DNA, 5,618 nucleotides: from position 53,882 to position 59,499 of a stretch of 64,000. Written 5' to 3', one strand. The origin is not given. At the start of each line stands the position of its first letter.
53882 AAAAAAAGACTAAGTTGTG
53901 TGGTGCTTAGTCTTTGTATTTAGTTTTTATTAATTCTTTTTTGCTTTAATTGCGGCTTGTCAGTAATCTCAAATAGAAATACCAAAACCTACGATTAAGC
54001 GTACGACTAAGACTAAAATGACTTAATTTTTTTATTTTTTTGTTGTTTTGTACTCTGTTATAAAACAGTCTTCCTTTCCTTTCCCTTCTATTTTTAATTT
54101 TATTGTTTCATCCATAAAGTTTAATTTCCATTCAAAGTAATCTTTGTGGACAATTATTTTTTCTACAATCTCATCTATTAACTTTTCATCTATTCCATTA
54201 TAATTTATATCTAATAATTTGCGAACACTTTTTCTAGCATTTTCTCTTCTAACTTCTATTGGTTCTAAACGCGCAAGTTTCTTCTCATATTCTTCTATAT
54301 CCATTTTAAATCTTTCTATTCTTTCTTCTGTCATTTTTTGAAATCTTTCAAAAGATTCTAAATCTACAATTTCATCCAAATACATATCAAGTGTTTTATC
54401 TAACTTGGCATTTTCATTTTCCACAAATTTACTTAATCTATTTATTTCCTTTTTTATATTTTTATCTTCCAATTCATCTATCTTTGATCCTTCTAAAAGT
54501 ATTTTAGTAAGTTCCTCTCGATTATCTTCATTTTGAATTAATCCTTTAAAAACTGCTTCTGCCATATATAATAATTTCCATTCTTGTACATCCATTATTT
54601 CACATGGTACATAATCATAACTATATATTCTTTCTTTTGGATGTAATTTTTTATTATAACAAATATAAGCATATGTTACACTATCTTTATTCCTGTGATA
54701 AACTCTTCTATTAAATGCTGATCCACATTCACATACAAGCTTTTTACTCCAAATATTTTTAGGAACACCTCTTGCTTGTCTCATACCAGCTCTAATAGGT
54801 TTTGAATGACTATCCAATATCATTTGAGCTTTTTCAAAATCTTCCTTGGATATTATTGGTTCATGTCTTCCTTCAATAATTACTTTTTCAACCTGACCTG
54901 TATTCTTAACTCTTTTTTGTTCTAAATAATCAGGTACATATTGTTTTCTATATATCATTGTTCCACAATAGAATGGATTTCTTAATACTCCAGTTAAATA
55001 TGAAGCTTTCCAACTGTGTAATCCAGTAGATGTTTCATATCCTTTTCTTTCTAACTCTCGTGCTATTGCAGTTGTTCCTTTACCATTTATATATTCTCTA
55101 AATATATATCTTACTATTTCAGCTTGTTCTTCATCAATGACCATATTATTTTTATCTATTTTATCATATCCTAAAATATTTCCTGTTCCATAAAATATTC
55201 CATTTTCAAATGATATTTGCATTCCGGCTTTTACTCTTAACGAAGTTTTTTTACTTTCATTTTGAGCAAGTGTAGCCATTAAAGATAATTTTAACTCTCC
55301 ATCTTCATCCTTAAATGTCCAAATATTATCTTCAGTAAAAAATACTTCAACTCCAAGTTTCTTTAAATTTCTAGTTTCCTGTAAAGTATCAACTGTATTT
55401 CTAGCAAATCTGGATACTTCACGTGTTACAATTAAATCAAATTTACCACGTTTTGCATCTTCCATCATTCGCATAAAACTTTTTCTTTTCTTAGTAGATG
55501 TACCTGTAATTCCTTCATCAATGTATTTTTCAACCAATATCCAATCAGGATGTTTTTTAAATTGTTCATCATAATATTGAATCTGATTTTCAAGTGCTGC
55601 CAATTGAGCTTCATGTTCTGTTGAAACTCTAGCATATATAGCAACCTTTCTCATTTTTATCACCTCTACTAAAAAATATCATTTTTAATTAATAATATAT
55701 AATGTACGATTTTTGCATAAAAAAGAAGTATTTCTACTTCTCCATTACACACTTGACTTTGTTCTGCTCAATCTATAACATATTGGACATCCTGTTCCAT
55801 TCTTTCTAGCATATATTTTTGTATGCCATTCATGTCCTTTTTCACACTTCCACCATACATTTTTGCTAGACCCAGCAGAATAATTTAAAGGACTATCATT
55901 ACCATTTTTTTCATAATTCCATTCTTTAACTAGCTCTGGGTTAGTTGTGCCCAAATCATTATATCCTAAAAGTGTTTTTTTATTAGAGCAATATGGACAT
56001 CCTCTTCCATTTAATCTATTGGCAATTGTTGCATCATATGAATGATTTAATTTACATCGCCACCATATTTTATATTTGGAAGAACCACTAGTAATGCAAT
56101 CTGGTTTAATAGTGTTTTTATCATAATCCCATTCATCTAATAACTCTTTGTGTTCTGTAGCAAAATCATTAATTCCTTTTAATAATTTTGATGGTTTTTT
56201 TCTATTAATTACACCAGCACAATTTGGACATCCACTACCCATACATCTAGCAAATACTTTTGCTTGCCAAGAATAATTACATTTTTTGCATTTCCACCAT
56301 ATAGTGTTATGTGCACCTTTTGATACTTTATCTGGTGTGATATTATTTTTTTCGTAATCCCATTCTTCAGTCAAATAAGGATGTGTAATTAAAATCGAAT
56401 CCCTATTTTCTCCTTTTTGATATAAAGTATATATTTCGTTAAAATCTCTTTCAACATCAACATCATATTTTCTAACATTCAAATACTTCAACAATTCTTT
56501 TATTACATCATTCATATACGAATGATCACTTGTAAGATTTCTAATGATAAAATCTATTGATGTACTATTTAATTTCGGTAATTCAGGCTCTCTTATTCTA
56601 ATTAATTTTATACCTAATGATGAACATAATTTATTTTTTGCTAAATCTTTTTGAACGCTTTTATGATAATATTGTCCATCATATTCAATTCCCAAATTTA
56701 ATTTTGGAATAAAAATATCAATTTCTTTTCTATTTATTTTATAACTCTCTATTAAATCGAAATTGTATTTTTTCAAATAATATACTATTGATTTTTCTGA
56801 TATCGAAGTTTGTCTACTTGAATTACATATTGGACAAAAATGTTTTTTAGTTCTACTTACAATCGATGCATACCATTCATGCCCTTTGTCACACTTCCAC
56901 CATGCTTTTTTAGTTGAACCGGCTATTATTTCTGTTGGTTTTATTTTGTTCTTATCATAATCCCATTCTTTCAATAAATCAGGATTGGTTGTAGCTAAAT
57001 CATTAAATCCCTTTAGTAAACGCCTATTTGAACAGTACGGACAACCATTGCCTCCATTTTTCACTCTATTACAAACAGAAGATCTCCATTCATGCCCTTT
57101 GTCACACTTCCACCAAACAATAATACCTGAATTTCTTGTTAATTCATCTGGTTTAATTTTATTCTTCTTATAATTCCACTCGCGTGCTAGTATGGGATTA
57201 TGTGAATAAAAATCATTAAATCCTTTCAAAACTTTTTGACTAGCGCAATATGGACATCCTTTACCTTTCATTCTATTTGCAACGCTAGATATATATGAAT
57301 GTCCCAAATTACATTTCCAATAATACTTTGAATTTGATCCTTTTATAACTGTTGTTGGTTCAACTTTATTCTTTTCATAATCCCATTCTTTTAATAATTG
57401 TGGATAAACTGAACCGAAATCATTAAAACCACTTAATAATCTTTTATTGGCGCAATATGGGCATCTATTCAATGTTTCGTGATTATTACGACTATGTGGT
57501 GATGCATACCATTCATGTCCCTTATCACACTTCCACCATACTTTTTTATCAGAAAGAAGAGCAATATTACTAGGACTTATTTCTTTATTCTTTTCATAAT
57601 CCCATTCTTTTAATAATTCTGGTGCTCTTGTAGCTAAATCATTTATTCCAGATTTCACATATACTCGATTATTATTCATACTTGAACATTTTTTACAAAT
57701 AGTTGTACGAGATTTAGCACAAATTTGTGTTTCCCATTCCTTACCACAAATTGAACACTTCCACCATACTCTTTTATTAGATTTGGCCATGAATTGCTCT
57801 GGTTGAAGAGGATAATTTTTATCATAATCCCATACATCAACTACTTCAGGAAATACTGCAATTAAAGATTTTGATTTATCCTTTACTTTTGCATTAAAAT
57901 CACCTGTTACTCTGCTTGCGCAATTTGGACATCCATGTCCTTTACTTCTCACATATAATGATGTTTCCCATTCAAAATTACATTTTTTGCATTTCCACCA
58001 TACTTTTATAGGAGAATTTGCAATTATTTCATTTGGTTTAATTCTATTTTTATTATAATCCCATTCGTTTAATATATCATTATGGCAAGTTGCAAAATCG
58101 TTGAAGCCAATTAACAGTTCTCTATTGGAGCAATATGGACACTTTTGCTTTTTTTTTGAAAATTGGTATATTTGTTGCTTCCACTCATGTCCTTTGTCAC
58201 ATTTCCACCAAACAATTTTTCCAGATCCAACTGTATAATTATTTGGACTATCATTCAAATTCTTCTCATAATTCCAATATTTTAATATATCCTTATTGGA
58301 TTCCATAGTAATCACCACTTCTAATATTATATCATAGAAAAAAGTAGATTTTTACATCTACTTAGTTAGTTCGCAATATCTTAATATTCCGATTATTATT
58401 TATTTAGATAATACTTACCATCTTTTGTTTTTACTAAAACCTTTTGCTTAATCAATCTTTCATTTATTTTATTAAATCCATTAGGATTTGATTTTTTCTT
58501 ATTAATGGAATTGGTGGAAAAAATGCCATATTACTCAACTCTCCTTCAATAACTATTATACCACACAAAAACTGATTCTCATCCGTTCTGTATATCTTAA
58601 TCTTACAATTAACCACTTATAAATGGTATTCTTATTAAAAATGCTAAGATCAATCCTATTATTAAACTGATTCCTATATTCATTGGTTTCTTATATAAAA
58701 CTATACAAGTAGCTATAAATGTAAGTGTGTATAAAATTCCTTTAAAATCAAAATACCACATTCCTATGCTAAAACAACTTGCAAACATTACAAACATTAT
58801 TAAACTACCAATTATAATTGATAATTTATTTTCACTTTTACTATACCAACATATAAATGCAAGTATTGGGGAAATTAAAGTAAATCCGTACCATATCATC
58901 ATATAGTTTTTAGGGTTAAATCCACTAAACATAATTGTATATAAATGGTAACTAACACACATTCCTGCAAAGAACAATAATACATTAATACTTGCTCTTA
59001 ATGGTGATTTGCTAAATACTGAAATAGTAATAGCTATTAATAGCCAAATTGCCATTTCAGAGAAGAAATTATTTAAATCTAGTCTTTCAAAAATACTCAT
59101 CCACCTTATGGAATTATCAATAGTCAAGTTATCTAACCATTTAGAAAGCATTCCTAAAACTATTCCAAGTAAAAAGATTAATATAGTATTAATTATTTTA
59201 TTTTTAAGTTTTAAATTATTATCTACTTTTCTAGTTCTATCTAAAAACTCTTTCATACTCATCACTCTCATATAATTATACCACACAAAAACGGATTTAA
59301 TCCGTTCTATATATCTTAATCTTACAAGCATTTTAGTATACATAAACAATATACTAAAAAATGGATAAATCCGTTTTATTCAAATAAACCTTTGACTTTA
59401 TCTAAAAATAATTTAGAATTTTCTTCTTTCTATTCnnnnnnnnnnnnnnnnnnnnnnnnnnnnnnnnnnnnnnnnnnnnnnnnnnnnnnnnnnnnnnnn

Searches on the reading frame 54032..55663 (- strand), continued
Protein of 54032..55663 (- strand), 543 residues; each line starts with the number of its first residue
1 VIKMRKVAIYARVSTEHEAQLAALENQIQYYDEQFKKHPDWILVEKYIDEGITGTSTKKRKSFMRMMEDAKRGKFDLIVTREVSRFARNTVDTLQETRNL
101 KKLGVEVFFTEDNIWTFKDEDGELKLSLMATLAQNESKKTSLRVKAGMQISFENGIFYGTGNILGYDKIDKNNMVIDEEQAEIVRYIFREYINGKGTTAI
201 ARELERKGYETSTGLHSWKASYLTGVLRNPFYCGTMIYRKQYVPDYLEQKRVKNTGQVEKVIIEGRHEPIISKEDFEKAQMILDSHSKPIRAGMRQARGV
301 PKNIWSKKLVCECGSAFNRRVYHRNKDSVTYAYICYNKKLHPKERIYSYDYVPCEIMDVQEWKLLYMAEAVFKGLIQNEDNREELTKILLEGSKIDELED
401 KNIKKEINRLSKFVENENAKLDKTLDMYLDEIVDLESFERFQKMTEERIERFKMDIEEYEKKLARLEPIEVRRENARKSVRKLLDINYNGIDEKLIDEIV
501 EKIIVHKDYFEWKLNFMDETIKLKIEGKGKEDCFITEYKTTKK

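Call 66: search_protein_families(library=pfam, proteins=[L084:3627-4088:+, L176:5730-6206:+, L173:7231-7944:+, L087:1136-2878:+, L090:14498-15022:+], max_evalue=0.01)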
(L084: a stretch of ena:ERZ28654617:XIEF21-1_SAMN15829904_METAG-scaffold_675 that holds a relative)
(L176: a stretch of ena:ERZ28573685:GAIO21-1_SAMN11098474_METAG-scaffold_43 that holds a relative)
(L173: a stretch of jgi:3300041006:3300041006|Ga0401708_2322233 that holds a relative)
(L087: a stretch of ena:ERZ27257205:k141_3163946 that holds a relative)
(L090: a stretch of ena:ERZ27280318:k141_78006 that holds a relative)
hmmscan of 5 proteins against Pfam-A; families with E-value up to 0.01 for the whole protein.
L084:3627-4088:+ (153 aa): 2 families
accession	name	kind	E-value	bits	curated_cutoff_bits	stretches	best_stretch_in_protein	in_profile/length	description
PF09851.14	SHOCT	-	0.0013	18.9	27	1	128-148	4-24/28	Short C-terminal domain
PF12844.13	HTH_19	-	0.0019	18.5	30.2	0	50-77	31-58/64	Helix-turn-helix domain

L176:5730-6206:+ (158 aa): 0 families

L173:7231-7944:+ (237 aa): 1 family
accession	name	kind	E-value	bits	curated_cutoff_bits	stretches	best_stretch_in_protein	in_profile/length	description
PF01177.27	Asp_Glu_race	-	5.1e-38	131.4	31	1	7-223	1-209/211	Asp/Glu/Hydantoin racemase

L087:1136-2878:+ (580 aa): 3 families
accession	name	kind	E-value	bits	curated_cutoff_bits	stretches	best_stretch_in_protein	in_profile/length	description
PF00239.26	Resolvase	-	7e-29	101.2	23.3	1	5-149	1-139/145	Resolvase, N terminal domain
PF07508.19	Recombinase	-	2.4e-28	98.8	21.1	1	175-283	1-102/102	Recombinase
PF04218.19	CENP-B_N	-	0.0098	16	21.2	0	393-428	20-51/53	CENP-B N-terminal DNA-binding domain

L090:14498-15022:+ (174 aa): 1 family
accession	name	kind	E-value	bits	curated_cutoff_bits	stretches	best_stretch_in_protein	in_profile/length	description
PF06210.16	DUF1003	-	3.6e-34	117.5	27.4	1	66-164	2-99/103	Protein of unknown function (DUF1003)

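Call 67: search_solved_structures(query=window:54032-55663:-, max_evalue=0.00001)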
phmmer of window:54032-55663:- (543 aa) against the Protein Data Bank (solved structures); distinct sequences matched with E-value up to 0.00001: 11.
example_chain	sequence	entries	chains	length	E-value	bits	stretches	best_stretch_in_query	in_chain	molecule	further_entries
3g13_A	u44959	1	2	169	1.5e-36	129.4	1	5-159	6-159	Putative conjugative transposon recombinase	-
3guv_A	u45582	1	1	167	1.9e-15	59.8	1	6-160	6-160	Site-specific recombinase, resolvase family protein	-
9dxh_A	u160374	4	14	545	4.4e-13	52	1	53-284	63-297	Resolvase homolog YokA | Site-specific recombinase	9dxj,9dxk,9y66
9dxd_A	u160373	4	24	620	5.9e-13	51.5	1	53-284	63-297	Resolvase homolog YokA,SPbeta prophage-derived uncharacterized protein YotN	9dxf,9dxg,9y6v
3bvp_A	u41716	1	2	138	1.7e-07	33.5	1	5-131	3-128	TP901-1 Integrase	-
9ibl_B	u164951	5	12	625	2.6e-07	32.9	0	51-170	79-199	Integrase | PhiC31 integrase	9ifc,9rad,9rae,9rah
9u2s_A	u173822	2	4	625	2.6e-07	32.9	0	51-170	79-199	Integrase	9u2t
9teh_A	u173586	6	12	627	2.7e-07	32.9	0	51-170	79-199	Integrase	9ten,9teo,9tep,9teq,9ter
1gdt_A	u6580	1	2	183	1.8e-06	30.1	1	49-165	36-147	PROTEIN (GAMMA DELTA RESOLVASE)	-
2gm4_A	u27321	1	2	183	3.3e-06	29.3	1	50-165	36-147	Transposon gamma-delta resolvase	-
1zr2_A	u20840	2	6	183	4.3e-06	28.9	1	50-165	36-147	Transposon gamma-delta resolvase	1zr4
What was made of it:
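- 54032..55663 (-): Large serine recombinase ('rec'; 543 aa from the GTG start, 540 aa from the ATG), with the catalytic-Ser motif YARVST. The best PDB matches are N-terminal serine-recombinase domains and the SPbeta integrase (call 67).
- On SCC-type composite island: The recombinase's best solved relative is a C. difficile conjugative-transposon recombinase N-domain, followed by the SPbeta integrase (call 67).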

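Call 68: search_dna_similar(query=window:54032-55663:-, collection=phages, mode=protein, max_rows=12)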
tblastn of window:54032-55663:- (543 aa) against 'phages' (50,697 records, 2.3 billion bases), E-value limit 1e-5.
Records with a match: 643; places in all: 851; records where one place covers at least 80% of the query: 215.
Best place of each record, by identity: <60% 643.
By first word of the organism name: Streptococcus 161; Bacteriophage 89; Staphylococcus 78; Bacillus 61; Mycobacterium 33; Paenibacillus 25; Clostridium 22; Streptomyces 18; Enterococcus 14; Lactococcus 12; and 55 more.
By host as written in the record: - 127; Staphylococcus aureus 34; Mycobacterium smegmatis mc2 155 28; Bacillus anthracis 16; Enterococcus faecalis 14; Streptococcus suis 11; Paenibacillus larvae 10; Paenibacillus larvae ATCC 9545 9; and 263 more.
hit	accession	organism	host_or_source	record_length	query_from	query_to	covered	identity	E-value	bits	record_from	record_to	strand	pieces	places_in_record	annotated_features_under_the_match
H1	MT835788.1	Bacteriophage sp.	human fecal samples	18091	3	540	99%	40.1%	2e-111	370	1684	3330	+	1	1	record has no annotation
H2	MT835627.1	Bacteriophage sp.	human fecal samples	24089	2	522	96%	38.5%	3e-99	335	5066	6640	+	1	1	record has no annotation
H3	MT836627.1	Bacteriophage sp.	human fecal samples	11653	5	516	94%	38.9%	2e-99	335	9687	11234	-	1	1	record has no annotation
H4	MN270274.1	Streptococcus phage phi-SsuSH0918_comEC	Streptococcus suis SH0918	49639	2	535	98%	34.5%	4e-74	262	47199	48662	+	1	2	integrase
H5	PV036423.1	phage NatCom_17901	human feces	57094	3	510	94%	34.0%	6e-65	235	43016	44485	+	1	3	hypothetical protein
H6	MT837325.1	Bacteriophage sp.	human fecal samples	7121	6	508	93%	34.1%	7e-60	220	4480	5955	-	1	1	record has no annotation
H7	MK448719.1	Streptococcus phage Javan255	Streptococcus himalayensis HTS2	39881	5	508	93%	34.0%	2e-75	266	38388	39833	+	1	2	site-specific recombinase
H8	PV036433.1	Ruminococcus phage NatCom_23091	Ruminococcus sp.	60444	2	508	93%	33.5%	3e-61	224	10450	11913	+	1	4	hypothetical protein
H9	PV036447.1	Anaeroplasmataceae phage NatCom_34063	Anaeroplasmataceae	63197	2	508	93%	33.3%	2e-67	242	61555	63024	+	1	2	hypothetical protein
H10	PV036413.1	Acutalibacteraceae phage NatCom_991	Acutalibacteraceae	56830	2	508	93%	33.2%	1e-64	234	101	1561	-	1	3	hypothetical protein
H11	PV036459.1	phage IMGVR 517045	human feces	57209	6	509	93%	33.0%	2e-61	225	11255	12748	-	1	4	hypothetical protein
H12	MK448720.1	Streptococcus phage Javan261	Streptococcus ictaluri 707-05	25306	2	508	93%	32.6%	9e-71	252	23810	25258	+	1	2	site-specific recombinase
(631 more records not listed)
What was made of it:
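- Closest known: SCC / SCCmec composite islands at the 3' end of rlmH. Different: There is a single LSR per element, not orthologous to Ccr (best PDB and phage matches are 40% identity or less; calls 67, 68).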

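Call 77: search_protein_families(library=pfam, proteins=[L177:3938-4450:+, L177:4529-5347:+, L173:3-2561:+, L173:2610-4163:+], max_evalue=0.01)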
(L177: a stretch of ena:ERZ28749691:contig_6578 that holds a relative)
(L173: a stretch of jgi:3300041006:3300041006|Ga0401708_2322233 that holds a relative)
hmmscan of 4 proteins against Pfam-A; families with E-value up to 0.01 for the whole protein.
L177:3938-4450:+ (170 aa): 4 families
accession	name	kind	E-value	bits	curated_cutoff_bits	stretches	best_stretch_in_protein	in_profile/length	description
PF01381.28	HTH_3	-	6.4e-11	42.6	23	1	18-73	1-52/55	Helix-turn-helix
PF12844.13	HTH_19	-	5e-08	33.2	30.2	1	15-75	1-57/64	Helix-turn-helix domain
PF13560.12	HTH_31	-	2.3e-07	31.5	27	1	15-73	3-58/64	Helix-turn-helix domain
PF08281.18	Sigma70_r4_2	-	0.0044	17.1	25.7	0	5-49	4-49/54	Sigma-70, region 4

L177:4529-5347:+ (272 aa): 0 families

L173:3-2561:+ (852 aa): 0 families

L173:2610-4163:+ (517 aa): 0 families

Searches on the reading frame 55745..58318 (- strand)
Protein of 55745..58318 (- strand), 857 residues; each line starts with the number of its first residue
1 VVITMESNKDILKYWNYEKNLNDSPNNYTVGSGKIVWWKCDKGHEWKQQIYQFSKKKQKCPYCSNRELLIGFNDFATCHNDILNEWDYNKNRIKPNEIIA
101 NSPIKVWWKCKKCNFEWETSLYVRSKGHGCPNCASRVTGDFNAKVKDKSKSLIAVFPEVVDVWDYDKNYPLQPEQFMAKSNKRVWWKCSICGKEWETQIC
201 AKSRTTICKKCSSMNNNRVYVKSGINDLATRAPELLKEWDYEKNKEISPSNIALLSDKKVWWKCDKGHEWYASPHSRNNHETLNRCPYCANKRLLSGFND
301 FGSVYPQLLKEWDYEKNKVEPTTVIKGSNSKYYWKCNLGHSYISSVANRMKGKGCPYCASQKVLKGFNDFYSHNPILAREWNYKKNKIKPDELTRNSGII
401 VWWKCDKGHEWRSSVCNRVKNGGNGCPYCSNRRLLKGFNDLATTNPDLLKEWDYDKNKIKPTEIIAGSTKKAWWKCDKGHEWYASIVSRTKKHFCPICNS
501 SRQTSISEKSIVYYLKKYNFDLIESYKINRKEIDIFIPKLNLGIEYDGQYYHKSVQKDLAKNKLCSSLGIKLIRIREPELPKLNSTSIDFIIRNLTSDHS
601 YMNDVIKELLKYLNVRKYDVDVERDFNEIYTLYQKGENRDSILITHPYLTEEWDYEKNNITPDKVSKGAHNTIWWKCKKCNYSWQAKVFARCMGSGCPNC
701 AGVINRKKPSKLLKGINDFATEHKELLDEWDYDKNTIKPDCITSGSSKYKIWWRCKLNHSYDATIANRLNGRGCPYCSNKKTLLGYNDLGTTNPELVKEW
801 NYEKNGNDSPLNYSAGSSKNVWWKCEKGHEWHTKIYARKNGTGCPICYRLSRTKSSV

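Call 10: search_protein_families(library=pfam, proteins=[window:55745-58318:-], max_evalue=0.01)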
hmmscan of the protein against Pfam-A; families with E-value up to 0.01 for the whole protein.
window:55745-58318:- (857 aa): 5 families
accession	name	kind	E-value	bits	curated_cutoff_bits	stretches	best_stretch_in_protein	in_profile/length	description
PF14311.12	DUF4379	-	4.2e-177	574.9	24.5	10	448-500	1-55/56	Probable Treble clef zinc finger domain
PF18741.7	MTES_1575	-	1e-05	25.9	38.2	1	508-580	2-81/96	REase_MTES_1575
PF24440.1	DUF7559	-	0.0017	19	27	0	58-69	36-47/52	Family of unknown function (DUF7559)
PF22365.1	PfNDH2_hel_ins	-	0.0041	17.5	27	0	145-169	20-45/65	PfNDH2 helical insertion domain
PF04480.18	DUF559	-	0.0078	16.5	20.6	0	526-593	39-106/109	Protein of unknown function (DUF559)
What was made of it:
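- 55745..58318 (-): Cargo of the rec-type element: an 857-aa protein with ten DUF4379 treble-clef zinc fingers and a REase_MTES_1575/DUF559-like nuclease domain. Pfam (call 10).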

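Call 65: search_protein_families(library=padloc, proteins=[window:55745-58318:-], max_evalue=0.001)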
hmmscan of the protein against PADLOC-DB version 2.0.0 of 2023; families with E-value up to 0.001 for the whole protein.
window:55745-58318:- (857 aa): 0 families

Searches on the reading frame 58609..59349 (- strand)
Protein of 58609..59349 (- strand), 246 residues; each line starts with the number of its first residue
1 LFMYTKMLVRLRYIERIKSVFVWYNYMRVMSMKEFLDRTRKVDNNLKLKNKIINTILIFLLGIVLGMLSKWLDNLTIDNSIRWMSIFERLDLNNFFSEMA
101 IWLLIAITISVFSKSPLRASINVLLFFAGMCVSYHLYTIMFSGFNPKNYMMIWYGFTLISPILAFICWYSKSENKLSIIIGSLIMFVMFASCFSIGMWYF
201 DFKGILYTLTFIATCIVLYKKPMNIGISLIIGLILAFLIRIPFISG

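Call 10: search_protein_families(library=pfam, proteins=[window:58609-59349:-], max_evalue=0.01)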
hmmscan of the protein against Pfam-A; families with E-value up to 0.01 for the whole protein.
window:58609-59349:- (246 aa): 1 family
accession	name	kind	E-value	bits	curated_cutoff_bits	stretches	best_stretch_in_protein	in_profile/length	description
PF20128.4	DUF6518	-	0.0043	17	25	0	99-157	43-104/204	Family of unknown function (DUF6518)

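Call 41: search_protein_families(library=pfam, proteins=[window:58609-59256:-], max_evalue=0.001)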
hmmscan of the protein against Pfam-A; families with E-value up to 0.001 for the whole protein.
window:58609-59256:- (215 aa): 0 families
